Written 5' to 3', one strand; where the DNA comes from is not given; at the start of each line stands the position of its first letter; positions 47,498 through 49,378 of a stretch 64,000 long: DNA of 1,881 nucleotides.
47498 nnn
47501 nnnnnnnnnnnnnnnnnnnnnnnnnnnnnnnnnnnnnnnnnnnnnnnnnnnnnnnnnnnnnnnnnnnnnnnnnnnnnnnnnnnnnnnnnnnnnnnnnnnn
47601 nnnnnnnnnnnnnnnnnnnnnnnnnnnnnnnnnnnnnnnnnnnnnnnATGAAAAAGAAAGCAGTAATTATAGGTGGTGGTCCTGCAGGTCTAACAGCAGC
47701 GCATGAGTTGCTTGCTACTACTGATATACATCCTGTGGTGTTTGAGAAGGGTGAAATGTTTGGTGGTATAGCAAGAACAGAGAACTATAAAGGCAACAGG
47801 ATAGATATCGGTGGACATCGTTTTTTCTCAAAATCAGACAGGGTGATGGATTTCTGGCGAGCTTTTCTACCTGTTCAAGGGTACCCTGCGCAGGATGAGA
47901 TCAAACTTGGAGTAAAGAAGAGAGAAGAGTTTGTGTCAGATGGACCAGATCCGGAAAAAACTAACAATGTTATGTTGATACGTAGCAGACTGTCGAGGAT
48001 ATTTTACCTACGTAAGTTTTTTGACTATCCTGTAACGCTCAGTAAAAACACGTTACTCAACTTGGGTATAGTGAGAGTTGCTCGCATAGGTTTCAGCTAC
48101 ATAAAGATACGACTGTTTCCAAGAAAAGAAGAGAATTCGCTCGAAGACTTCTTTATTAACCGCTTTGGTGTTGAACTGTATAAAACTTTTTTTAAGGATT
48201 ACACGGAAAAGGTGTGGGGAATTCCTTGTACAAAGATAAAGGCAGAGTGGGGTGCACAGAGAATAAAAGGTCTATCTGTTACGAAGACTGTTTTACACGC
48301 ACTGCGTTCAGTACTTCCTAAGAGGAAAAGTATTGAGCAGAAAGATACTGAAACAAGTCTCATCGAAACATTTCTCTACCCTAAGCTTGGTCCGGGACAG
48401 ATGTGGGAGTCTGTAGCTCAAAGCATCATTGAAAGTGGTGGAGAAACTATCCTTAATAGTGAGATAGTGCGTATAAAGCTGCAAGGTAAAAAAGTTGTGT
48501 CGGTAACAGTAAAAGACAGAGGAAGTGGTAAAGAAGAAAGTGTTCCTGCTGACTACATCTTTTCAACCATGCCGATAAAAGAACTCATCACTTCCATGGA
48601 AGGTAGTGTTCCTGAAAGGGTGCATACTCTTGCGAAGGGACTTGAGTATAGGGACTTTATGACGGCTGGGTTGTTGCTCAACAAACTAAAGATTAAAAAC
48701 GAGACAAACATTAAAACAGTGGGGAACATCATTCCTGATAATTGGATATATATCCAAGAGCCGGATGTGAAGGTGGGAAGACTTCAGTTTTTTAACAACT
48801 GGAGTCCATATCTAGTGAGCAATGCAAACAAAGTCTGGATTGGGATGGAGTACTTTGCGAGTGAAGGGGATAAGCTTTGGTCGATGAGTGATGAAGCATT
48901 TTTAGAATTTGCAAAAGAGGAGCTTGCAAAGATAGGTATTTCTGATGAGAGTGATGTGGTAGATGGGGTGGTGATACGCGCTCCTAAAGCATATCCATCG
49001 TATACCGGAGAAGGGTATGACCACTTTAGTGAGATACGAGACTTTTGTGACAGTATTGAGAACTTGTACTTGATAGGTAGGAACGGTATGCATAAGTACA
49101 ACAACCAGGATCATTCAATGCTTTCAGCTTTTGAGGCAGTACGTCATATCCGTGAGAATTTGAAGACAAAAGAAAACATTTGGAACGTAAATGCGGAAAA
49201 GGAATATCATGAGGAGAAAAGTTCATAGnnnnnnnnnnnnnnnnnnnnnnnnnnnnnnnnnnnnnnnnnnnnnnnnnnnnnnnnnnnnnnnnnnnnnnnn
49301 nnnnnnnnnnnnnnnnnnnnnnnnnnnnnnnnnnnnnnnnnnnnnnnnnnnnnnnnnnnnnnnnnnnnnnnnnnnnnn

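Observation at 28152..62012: About 34-kb surface-glycan super-locus with at least 10 glycosyltransferases and accessory modification enzymes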

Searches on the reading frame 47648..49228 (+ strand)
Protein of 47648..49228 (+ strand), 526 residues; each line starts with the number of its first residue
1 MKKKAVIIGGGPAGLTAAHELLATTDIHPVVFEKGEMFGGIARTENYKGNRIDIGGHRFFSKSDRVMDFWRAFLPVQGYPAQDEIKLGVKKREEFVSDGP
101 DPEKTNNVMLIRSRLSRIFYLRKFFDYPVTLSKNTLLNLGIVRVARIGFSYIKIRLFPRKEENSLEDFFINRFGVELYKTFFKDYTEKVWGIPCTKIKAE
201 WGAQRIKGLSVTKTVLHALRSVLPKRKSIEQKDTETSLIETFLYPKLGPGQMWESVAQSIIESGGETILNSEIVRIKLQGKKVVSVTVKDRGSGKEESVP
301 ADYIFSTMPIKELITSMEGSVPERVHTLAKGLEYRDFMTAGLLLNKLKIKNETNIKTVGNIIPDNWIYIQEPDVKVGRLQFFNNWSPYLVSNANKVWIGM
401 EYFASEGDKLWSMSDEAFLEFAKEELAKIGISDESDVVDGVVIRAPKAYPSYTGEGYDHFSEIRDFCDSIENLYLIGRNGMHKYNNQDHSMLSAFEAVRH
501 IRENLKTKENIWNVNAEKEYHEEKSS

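Call 4: search_protein_families(library=pfam, proteins=[window:47648-49228:+], max_evalue=0.01)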
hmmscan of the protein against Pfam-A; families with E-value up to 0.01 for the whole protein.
window:47648-49228:+ (526 aa): 12 families
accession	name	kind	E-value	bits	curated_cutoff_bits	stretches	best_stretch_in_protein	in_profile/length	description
PF13450.12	NAD_binding_8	-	6.1e-14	52.5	21.9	1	7-73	1-68/68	NAD(P)-binding Rossmann-like domain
PF01593.30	Amino_oxidase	-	3.3e-12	46.9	19.8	1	13-437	2-372/443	Flavin containing amine oxidoreductase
PF01266.30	DAO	-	8.5e-05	22.7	27.9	1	5-39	2-35/353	FAD dependent oxidoreductase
PF07992.20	Pyr_redox_2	-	0.00018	21.5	26.1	1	4-35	2-32/291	Pyridine nucleotide-disulphide oxidoreductase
PF12831.13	FAD_oxidored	-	0.00085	19.2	27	0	247-303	84-139/416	FAD dependent oxidoreductase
PF13738.12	Pyr_redox_3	-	0.0011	18.7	30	1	6-37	1-32/305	Pyridine nucleotide-disulphide oxidoreductase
PF13454.12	NAD_binding_9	-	0.0012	19.3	21.8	1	6-57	1-56/155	FAD-NAD(P)-binding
PF01946.23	Thi4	-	0.0018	18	26.2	1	4-40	19-55/235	Thi4 family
PF01494.25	FAD_binding_3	-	0.002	17.8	22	0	4-22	3-21/349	FAD binding domain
PF00890.30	FAD_binding_2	-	0.004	16.8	20.4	0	5-40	2-36/414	FAD binding domain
PF03486.20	HI0933_like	-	0.0063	16.4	50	0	4-39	2-36/244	HI0933-like protein Rossmann domain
PF00070.33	Pyr_redox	-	0.0096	16.8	22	0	252-290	42-81/82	Pyridine nucleotide-disulphide oxidoreductase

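Call 13: search_protein_families(library=ncbifam, proteins=[window:47648-49228:+], max_evalue=0.001)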
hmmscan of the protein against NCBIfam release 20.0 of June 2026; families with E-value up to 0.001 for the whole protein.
window:47648-49228:+ (526 aa): 22 families
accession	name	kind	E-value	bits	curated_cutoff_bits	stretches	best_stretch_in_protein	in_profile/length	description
NF005546.0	PRK07208.1-2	equivalog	1.1e-250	832.7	418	1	1-525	3-526/527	hypothetical protein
NF005549.0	PRK07208.1-5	equivalog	7.7e-177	589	587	1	2-524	4-534/534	hypothetical protein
NF005548.0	PRK07208.1-4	equivalog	1.8e-159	531.5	389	2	107-525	77-472/488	hypothetical protein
NF005545.0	PRK07208.1-1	equivalog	1.9e-134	448.8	451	2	110-523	84-482/504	hypothetical protein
NF005547.0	PRK07208.1-3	equivalog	1e-89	301.4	380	2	109-518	80-459/465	hypothetical protein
NF005560.0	PRK07233.1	equivalog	3.3e-23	82.2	252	2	235-508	184-431/435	hypothetical protein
NF008841.0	PRK11883.1-1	equivalog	5.6e-11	42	517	1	3-70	4-73/453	protoporphyrinogen oxidase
TIGR00031.1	UDP-GALP_mutase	equivalog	8.7e-09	34.8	303.75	0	5-81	4-81/378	UDP-galactopyranose mutase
TIGR03467.1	HpnE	equivalog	2.1e-08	33.9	283.05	1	6-72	2-69/430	hydroxysqualene dehydroxylase HpnE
TIGR00562.1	proto_IX_ox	equivalog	1.9e-07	30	97.85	1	2-183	2-158/470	protoporphyrinogen oxidase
TIGR02733.1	desat_CrtD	equivalog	5.4e-07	28.6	549.7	0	3-56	2-54/492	C-3',4' desaturase CrtD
TIGR02731.1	phytoene_desat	equivalog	6.5e-07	28.4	569.4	0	5-63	2-60/453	15-cis-phytoene desaturase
TIGR01292.1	TRX_reduct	equivalog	6.7e-07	28.4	343.45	1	4-62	2-62/300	thioredoxin-disulfide reductase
NF053556.1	prodigi_MAP_PigB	equivalog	5.6e-06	25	850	1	5-59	157-208/659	prodigiosin MAP biosynthesis oxidoreductase PigB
TIGR02734.1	crtI_fam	subfamily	7.5e-06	24.9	238.1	1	5-56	1-51/504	phytoene desaturase family protein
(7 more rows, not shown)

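Call 21: search_solved_structures(query=window:47648-49228:+, max_evalue=0.01)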
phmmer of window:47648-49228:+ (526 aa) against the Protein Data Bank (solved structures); distinct sequences matched with E-value up to 0.01: 35.
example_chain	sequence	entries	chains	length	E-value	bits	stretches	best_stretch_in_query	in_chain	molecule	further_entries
4dsg_A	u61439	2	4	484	6.8e-11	44.8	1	161-509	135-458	UDP-galactopyranose mutase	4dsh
3uka_A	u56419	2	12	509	7.4e-10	41.4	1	163-397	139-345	UDP-galactopyranose mutase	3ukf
3ukl_A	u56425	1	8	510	7.4e-10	41.4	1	163-397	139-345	UDP-galactopyranose mutase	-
3ukh_A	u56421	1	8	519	8.2e-10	41.3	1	163-397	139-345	UDP-galactopyranose mutase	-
4u8l_A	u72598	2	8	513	1.3e-09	40.6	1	163-388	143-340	UDP-galactopyranose mutase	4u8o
4u8k_A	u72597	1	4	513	1.5e-09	40.4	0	163-388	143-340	UDP-galactopyranose mutase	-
3ute_A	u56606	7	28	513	1.6e-09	40.3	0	163-388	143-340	UDP-galactopyranose mutase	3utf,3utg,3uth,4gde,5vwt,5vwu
4u8j_A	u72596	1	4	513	1.7e-09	40.2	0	163-388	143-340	UDP-galactopyranose mutase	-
3ukq_A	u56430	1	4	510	1.9e-09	40.1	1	163-395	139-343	UDP-galactopyranose mutase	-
3ukk_A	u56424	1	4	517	2.2e-09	39.8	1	163-397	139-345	UDP-galactopyranose mutase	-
3ukp_A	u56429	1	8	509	4e-09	39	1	163-388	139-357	UDP-galactopyranose mutase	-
4u8m_A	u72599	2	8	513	1.1e-08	37.6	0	163-262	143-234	UDP-galactopyranose mutase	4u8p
4u8i_A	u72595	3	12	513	1.4e-08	37.2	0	163-388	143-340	UDP-galactopyranose mutase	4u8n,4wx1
5hhf_A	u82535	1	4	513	3.6e-08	35.8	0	163-388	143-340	UDP-galactopyranose mutase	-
1i8t_A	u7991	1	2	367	0.00015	23.9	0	156-197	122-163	UDP-GALACTOPYRANOSE MUTASE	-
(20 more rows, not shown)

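Call 43: find_homologous_proteins(query=window:47648-49228:+, max_evalue=1e-10)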
Query window:47648-49228:+ (526 aa): 8000 proteins with E <= 1e-10 among 8000 candidates; the best 120 are listed.
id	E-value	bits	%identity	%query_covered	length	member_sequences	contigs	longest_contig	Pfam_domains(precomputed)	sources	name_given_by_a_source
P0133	0.0e+0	1198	100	100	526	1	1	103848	PF01593.31,PF13450.13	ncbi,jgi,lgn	-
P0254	1.3e-239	814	67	100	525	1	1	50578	PF01266.31,PF01593.31,PF13450.13,PF01494.26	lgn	-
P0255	2.1e-238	810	67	100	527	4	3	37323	PF01593.31,PF13450.13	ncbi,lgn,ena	-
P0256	1.1e-236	805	67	99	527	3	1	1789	PF01593.31,PF13450.13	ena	-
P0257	4.2e-234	796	65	100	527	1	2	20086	PF01593.31,PF13450.13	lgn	-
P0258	1.3e-232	791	65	100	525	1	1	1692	PF01593.31,PF13450.13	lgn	-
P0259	2.8e-229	780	65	100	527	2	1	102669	PF01266.31,PF01593.31,PF13450.13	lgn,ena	-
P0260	5.0e-229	779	64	100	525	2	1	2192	PF01946.24,PF01593.31,PF13450.13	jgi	jgi:protoporphyrinogen oxidase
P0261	2.2e-227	774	65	100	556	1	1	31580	PF01946.24,PF01266.31,PF01593.31,PF13450.13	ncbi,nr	ncbi:MAG: NAD(P)/FAD-dependent oxidoreductase [Firmicutes bacterium]|nr:NAD(P)/FAD-dependent oxidore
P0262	2.5e-226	771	64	100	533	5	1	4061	PF01946.24,PF01593.31,PF13450.13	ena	-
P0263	5.6e-225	766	63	99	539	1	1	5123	PF01946.24,PF01593.31,PF13450.13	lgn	-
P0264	9.6e-225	765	64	100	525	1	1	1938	PF01266.31,PF01593.31,PF13450.13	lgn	-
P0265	1.9e-224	764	62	100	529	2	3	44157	PF01946.24,PF01266.31,PF01593.31,PF13450.13,PF07992.21,PF01494.26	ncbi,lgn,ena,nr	ncbi:MAG: hypothetical protein CL946_01555 [Ectothiorhodospiraceae bacterium]|nr:hypothetical protei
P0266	9.4e-224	762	62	100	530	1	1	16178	PF01593.31,PF13450.13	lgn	-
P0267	1.7e-223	761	63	99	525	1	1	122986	PF01266.31,PF01593.31,PF13450.13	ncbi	-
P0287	3.7e-220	750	63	99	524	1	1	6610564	PF01266.31,PF01593.31,PF13450.13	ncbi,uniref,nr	ncbi:hypothetical protein DENIS_1626 [Desulfonema ishimotonii]|uniref:Amine oxidase domain-containin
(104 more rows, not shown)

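Call 45: find_encoding_contigs(protein=P0254, flank=8000, max_places=1)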
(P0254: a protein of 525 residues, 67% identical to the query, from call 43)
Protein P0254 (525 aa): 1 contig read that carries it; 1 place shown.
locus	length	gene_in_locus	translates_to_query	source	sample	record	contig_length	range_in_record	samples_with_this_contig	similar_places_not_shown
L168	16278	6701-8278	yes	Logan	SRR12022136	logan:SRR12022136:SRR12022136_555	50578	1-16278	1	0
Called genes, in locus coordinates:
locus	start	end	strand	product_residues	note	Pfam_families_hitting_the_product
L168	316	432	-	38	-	-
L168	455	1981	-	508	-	-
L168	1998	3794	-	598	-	PF13231:PMT_2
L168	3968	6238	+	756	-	PF02366:PMT, PF13231:PMT_2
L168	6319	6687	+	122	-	PF04138:GtrA_DPMS_TM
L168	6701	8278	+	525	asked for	PF01266:DAO (faint), PF01494:FAD_binding_3 (faint), PF01593:Amino_oxidase, PF13450:NAD_binding_8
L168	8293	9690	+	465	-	PF13231:PMT_2, PF02366:PMT (weak)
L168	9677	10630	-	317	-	PF03706:LPG_synthase_TM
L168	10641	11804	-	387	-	PF13439:Glyco_transf_4, PF13579:Glyco_trans_4_4, PF20706:GT4-conflict, PF00534:Glycos_transf_1, PF13692:Glyco_trans_1_4, PF13524:Glyco_trans_1_2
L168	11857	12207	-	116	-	-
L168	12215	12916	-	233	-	PF13489:Methyltransf_23, PF13649:Methyltransf_25, PF13847:Methyltransf_31, PF01209:Ubie_methyltran (weak), PF08241:Methyltransf_11, PF08242:Methyltransf_12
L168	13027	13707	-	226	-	PF08937:ThsB_TIR (faint)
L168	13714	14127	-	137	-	-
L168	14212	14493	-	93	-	-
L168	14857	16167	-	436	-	PF03721:UDPG_MGDP_dh_N, PF00984:UDPG_MGDP_dh, PF03720:UDPG_MGDP_dh_C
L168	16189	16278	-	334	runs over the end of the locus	PF00535:Glycos_transf_2, PF10111:Glyco_tranf_2_2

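Call 46: find_encoding_contigs(protein=P0255, flank=8000, max_places=1)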
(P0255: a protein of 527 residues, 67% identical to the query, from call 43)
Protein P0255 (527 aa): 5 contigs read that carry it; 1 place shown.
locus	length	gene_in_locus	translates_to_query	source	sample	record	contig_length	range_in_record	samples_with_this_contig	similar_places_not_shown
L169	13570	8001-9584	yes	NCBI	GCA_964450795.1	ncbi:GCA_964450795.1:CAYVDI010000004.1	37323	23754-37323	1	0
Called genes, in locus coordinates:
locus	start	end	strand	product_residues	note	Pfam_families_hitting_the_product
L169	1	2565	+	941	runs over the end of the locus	PF13231:PMT_2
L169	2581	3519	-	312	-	PF03706:LPG_synthase_TM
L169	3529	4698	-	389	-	PF13439:Glyco_transf_4, PF13579:Glyco_trans_4_4, PF20706:GT4-conflict, PF00534:Glycos_transf_1, PF13692:Glyco_trans_1_4, PF13524:Glyco_trans_1_2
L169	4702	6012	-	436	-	PF03446:NAD_binding_2 (faint), PF03721:UDPG_MGDP_dh_N, PF00984:UDPG_MGDP_dh, PF03720:UDPG_MGDP_dh_C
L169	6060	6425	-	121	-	PF05635:23S_rRNA_IVP, PF22296:bAvd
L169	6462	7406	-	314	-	PF00535:Glycos_transf_2, PF10111:Glyco_tranf_2_2 (weak)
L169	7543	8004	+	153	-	PF04138:GtrA_DPMS_TM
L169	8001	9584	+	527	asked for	PF01593:Amino_oxidase, PF13450:NAD_binding_8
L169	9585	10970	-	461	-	PF13231:PMT_2 (weak)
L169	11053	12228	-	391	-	PF01637:ATPase_2 (faint), PF13173:AAA_14, PF13635:DUF4143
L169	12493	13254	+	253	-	PF13641:Glyco_tranf_2_3 (weak), PF00535:Glycos_transf_2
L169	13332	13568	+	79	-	?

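Call 47: find_encoding_contigs(protein=P0287, flank=8000, max_places=1)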
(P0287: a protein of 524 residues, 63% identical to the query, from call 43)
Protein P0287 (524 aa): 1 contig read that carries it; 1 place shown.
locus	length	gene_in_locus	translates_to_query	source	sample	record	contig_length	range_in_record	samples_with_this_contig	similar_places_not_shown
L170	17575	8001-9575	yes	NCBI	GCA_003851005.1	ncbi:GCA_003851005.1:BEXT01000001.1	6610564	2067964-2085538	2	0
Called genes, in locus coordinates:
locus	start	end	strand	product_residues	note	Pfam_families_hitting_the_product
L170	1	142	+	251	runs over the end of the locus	PF01061:ABC2_membrane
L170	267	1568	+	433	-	PF00005:ABC_tran, PF14524:Wzt_C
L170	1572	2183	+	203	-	PF08241:Methyltransf_11 (weak)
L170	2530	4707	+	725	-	PF13578:Methyltransf_24, PF00535:Glycos_transf_2, PF10111:Glyco_tranf_2_2, PF13641:Glyco_tranf_2_3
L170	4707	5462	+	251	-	PF00535:Glycos_transf_2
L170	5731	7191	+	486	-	PF00534:Glycos_transf_1, PF13692:Glyco_trans_1_4, PF13524:Glyco_trans_1_2 (weak)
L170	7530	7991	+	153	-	PF04138:GtrA_DPMS_TM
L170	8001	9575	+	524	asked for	PF01266:DAO (faint), PF01593:Amino_oxidase, PF13450:NAD_binding_8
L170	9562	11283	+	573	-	-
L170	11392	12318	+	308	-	PF13489:Methyltransf_23, PF13847:Methyltransf_31 (weak), PF08241:Methyltransf_11, PF08242:Methyltransf_12, PF13649:Methyltransf_25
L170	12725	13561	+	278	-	-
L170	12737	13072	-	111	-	-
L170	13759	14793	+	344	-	PF00535:Glycos_transf_2, PF13641:Glyco_tranf_2_3 (weak)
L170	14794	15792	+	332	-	PF00535:Glycos_transf_2, PF10111:Glyco_tranf_2_2, PF13506:Glyco_transf_21 (faint), PF13641:Glyco_tranf_2_3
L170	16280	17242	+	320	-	PF00535:Glycos_transf_2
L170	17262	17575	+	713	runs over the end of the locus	PF00535:Glycos_transf_2, PF13641:Glyco_tranf_2_3, PF13632:Glyco_trans_2_3, PF13439:Glyco_transf_4, PF13579:Glyco_trans_4_4, PF20706:GT4-conflict (weak), PF00534:Glycos_transf_1, PF13692:Glyco_trans_1_4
